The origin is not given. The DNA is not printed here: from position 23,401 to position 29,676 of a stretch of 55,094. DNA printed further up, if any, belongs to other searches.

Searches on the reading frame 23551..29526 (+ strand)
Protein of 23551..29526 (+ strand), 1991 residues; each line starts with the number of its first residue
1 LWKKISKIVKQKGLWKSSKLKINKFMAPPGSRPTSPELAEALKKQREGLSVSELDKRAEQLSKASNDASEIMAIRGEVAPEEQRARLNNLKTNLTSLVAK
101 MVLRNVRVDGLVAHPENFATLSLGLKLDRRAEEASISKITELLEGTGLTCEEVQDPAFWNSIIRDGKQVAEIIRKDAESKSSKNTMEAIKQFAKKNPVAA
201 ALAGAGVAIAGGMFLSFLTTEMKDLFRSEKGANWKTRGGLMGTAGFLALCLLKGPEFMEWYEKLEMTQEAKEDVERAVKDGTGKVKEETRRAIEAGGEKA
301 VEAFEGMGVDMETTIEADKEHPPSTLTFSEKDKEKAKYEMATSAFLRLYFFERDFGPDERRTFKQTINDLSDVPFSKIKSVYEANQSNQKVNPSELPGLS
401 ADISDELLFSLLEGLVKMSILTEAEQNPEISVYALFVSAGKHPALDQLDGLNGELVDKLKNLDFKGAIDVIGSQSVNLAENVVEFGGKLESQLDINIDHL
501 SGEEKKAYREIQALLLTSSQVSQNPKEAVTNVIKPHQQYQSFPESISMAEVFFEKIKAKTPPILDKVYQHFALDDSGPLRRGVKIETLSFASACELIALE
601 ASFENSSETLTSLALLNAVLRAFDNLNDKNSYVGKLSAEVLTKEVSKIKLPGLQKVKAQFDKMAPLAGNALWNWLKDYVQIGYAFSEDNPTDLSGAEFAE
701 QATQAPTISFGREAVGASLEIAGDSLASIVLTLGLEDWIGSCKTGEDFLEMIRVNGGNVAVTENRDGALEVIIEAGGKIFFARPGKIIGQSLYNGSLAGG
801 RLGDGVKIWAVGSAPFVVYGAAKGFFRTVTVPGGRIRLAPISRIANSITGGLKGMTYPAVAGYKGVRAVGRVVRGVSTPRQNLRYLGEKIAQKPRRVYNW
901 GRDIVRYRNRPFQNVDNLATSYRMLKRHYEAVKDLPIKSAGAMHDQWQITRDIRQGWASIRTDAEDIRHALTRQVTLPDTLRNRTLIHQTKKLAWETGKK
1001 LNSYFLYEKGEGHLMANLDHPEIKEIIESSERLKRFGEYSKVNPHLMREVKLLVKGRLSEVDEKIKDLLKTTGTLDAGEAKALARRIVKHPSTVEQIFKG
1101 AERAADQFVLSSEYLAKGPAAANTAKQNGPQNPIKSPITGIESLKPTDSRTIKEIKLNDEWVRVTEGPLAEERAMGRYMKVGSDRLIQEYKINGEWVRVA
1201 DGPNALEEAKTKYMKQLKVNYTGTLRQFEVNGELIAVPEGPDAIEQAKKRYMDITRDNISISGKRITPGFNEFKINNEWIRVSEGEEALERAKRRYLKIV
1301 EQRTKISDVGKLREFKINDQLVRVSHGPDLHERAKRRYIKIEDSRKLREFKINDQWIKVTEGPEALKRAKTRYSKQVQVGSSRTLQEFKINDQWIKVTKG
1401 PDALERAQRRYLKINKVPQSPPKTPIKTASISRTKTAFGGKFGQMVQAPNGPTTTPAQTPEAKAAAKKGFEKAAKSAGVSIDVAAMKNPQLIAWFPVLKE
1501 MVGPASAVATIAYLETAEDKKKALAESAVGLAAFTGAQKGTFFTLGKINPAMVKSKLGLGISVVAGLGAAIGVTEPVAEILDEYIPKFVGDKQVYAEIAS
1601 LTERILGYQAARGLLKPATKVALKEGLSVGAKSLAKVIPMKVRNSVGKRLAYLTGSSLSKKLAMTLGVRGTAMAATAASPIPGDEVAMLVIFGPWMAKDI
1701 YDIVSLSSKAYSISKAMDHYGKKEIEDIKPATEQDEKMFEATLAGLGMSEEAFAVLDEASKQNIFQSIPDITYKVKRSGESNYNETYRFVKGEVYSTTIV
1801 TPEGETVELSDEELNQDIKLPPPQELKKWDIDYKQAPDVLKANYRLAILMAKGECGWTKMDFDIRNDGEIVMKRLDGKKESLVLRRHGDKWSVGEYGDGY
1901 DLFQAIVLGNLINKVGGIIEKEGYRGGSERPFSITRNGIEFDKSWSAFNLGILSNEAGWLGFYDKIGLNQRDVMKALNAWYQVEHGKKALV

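Call 17: search_protein_families(library=pfam, proteins=[window:23551-29526:+])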
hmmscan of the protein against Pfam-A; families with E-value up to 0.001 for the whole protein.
window:23551-29526:+ (1991 aa): 1 family
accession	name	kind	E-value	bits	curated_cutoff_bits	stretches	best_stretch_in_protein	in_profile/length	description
PF17854.6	FtsK_alpha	-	0.00036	21.1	22.9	0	1206-1242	14-50/101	FtsK alpha domain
